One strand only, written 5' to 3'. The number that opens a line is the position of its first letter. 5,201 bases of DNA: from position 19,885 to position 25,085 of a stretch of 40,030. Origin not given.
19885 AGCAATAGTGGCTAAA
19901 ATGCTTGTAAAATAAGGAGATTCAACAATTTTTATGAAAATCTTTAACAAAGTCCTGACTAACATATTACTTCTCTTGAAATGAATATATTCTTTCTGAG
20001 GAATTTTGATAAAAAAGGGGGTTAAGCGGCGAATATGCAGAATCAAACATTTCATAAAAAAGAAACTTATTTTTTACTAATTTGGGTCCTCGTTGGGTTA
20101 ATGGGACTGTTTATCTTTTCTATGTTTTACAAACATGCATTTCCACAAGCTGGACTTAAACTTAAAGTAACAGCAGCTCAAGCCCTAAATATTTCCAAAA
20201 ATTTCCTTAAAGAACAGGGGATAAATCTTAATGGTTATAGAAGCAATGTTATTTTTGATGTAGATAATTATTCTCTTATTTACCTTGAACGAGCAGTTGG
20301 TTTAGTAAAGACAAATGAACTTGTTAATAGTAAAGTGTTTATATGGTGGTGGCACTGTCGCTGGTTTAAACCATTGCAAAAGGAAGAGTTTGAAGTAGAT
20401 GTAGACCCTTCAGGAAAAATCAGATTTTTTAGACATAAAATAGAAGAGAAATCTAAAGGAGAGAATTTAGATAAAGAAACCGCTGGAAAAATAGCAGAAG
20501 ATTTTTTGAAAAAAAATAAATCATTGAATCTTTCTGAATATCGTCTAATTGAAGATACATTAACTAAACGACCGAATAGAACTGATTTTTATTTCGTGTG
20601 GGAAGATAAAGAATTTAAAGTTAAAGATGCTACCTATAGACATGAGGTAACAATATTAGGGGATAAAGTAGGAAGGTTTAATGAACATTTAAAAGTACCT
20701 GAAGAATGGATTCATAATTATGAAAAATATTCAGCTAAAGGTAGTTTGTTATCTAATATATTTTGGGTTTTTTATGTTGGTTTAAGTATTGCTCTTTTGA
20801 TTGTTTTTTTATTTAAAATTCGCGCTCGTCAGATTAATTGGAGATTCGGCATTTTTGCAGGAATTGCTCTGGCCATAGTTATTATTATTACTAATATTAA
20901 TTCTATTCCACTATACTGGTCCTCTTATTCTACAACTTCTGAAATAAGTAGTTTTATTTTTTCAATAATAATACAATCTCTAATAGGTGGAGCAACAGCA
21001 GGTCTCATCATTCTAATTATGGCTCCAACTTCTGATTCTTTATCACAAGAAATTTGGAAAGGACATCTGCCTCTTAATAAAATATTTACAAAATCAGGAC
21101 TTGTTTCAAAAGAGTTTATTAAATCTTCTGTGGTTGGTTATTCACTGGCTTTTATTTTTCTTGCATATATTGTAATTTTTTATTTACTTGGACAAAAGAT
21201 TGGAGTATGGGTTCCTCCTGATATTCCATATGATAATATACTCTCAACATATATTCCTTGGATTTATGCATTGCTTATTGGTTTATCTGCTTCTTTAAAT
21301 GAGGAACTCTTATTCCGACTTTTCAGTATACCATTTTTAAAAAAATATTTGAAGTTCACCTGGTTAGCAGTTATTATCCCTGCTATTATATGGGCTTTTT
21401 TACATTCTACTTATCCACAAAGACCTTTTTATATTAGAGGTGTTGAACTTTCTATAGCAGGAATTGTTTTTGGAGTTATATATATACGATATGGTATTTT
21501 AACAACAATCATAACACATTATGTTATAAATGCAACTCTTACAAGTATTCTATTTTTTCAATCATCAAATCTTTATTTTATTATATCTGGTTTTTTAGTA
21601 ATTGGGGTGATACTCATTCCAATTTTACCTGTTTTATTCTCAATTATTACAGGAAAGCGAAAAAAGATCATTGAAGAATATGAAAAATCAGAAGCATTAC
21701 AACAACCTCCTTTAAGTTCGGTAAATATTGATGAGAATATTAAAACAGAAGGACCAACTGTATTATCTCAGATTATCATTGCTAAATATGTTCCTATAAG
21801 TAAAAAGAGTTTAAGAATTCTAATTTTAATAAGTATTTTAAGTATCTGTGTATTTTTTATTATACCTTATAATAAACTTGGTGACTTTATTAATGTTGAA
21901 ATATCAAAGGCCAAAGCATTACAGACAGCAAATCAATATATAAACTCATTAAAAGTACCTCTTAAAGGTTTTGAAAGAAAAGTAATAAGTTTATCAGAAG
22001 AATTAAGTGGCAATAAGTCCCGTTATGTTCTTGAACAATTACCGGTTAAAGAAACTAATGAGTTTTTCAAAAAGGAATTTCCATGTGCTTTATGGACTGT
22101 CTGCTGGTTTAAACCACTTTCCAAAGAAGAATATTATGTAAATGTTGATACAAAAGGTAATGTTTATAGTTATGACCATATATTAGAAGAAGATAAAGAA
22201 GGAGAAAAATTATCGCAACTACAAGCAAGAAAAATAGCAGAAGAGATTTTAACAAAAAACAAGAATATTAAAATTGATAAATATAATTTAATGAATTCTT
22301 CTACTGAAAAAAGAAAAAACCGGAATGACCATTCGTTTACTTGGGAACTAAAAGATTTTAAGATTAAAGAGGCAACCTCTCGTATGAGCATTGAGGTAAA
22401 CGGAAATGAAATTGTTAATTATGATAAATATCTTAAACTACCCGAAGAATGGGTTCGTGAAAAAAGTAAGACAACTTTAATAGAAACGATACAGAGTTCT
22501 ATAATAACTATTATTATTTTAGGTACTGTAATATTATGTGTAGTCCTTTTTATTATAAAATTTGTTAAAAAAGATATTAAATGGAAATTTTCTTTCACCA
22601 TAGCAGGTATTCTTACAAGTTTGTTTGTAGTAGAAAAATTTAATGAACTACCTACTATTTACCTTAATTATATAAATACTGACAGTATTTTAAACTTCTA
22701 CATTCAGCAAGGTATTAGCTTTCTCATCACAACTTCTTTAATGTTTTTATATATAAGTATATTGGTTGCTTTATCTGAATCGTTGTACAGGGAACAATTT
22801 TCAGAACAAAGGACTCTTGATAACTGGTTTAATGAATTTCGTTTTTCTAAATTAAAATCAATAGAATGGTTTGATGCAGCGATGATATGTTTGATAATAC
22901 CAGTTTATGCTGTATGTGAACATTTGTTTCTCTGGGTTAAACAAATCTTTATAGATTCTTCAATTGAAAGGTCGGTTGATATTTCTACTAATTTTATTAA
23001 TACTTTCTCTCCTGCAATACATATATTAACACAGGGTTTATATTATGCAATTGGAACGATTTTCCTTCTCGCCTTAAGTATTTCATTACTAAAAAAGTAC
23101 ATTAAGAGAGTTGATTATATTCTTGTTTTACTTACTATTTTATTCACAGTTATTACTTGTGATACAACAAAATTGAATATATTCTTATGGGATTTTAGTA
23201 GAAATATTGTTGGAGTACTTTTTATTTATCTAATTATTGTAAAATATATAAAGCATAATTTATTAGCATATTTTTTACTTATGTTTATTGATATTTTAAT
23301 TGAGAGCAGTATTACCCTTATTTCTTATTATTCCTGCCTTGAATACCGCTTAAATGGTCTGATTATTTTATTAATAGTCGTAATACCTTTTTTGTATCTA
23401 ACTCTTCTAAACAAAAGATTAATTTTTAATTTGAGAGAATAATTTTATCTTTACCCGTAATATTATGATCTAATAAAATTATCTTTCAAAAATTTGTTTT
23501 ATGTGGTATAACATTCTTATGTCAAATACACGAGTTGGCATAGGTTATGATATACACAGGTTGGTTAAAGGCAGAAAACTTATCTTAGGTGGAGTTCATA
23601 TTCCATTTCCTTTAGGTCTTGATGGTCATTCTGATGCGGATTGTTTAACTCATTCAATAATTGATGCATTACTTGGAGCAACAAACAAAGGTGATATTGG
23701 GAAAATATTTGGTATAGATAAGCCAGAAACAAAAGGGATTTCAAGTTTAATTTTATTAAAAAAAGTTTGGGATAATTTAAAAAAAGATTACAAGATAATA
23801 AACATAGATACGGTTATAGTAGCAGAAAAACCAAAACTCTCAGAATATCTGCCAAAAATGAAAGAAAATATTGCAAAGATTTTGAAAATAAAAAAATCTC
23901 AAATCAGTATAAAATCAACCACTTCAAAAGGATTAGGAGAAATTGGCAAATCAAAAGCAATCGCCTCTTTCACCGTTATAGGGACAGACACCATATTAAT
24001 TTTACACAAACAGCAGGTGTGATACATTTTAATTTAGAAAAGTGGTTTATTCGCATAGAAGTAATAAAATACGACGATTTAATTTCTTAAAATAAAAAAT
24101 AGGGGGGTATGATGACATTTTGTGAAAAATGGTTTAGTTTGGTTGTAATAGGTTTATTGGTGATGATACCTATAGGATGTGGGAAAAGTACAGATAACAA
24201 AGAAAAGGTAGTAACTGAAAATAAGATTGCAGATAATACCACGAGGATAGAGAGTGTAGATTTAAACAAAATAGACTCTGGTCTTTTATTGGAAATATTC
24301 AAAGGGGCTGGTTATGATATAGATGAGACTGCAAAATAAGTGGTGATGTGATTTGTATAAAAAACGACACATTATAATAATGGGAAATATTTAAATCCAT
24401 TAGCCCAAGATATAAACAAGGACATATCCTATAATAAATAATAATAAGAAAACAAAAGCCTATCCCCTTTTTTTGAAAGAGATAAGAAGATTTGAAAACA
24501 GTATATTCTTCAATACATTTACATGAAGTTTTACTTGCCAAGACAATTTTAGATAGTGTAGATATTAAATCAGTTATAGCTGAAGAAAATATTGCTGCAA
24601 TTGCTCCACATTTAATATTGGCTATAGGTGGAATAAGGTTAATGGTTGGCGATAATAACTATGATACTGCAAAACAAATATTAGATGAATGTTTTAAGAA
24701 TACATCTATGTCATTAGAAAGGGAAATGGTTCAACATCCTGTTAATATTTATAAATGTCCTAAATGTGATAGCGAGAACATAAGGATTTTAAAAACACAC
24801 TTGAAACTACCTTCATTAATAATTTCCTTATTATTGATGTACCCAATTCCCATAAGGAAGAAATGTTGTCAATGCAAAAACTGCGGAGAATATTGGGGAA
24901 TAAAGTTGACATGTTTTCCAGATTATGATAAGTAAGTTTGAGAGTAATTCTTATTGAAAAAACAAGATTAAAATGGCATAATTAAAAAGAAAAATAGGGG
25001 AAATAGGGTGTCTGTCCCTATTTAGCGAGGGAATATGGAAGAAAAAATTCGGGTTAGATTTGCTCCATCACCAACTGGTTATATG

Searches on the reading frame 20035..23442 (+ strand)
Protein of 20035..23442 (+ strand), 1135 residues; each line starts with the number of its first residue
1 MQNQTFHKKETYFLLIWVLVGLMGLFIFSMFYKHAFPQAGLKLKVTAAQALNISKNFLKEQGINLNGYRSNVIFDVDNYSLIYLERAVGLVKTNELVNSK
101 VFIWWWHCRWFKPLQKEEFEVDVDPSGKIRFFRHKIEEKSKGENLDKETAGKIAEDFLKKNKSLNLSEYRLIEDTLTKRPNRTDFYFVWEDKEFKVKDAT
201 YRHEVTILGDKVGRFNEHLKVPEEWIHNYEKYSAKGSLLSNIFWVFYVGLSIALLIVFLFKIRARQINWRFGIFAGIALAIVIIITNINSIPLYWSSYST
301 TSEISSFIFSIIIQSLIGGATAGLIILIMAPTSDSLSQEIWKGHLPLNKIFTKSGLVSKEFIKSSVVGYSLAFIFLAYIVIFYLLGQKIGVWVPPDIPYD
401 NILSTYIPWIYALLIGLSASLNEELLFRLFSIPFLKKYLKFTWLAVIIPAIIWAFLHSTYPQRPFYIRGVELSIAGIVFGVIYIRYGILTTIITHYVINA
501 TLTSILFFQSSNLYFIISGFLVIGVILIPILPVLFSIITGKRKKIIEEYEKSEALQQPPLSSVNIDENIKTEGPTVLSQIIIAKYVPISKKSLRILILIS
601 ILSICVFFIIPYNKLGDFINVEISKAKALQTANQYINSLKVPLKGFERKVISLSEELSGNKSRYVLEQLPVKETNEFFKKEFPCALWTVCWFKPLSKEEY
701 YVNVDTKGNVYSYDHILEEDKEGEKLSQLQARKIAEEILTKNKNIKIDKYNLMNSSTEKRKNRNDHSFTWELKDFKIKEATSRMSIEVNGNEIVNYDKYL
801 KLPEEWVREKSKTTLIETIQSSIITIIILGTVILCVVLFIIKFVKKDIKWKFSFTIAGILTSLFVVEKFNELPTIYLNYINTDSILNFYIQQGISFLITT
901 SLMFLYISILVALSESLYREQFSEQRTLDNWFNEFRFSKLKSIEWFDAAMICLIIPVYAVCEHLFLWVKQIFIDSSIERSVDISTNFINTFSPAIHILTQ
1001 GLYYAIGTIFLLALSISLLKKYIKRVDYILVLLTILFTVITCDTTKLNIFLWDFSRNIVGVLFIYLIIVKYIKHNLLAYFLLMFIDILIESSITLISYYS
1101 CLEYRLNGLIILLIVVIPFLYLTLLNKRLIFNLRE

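Call 23: search_protein_families(library=pfam, proteins=[window:20035-23442:+], max_evalue=1)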
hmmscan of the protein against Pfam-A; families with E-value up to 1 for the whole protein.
window:20035-23442:+ (1135 aa): 6 families
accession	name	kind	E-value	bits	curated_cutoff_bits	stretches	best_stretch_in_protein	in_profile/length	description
PF02517.21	Rce1-like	-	3.7e-13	50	22.4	1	408-500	4-92/93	Type II CAAX prenyl endopeptidase Rce1-like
PF16244.11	DUF4901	-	3.5e-12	47.1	27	2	105-200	38-130/148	YcdB, YcdC repeated domain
PF13734.11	Inhibitor_I69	-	0.0054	17.6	25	0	143-192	2-52/98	Spi protease inhibitor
PF10802.14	DUF2540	-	0.011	16.2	25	1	128-168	12-49/75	Protein of unknown function (DUF2540)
PF06337.17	DUSP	-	0.31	12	29.3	0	425-464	34-69/77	DUSP domain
PF24671.2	DRC7_C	-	0.34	11.5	28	0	724-763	1-40/109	Dynein regulatory complex subunit 7 C-terminal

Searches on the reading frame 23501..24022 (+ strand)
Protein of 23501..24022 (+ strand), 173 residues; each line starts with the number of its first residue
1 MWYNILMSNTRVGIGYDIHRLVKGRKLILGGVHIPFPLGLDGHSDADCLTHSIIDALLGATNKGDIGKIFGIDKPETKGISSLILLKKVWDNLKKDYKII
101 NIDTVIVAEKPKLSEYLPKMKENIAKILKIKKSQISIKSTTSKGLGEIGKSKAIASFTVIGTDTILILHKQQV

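Call 23: search_protein_families(library=pfam, proteins=[window:23501-24022:+], max_evalue=1)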
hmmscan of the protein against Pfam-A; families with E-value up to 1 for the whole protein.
window:23501-24022:+ (173 aa): 1 family
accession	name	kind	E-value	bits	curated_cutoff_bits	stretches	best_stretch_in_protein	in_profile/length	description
PF02542.21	YgbB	-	2e-57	194.3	26.7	1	11-160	2-152/155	YgbB family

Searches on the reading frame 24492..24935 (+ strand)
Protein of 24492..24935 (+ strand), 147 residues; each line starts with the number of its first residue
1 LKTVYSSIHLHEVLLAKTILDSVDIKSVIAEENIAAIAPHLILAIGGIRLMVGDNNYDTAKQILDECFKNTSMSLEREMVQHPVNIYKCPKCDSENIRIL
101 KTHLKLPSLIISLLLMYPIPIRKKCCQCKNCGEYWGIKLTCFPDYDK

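Call 23: search_protein_families(library=pfam, proteins=[window:24492-24935:+], max_evalue=1)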
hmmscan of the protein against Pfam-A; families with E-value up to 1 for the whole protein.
window:24492-24935:+ (147 aa): 3 families
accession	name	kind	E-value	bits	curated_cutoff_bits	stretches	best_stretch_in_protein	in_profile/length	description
PF09413.15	DUF2007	-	3.6e-08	33.9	25.7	1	1-66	1-64/66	Putative prokaryotic signal transducing protein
PF20120.5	DUF6510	-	0.092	13.1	26.4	1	65-103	30-68/86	Family of unknown function (DUF6510)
PF08271.17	Zn_Ribbon_TF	-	0.65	10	29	0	87-97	1-11/43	TFIIB zinc-binding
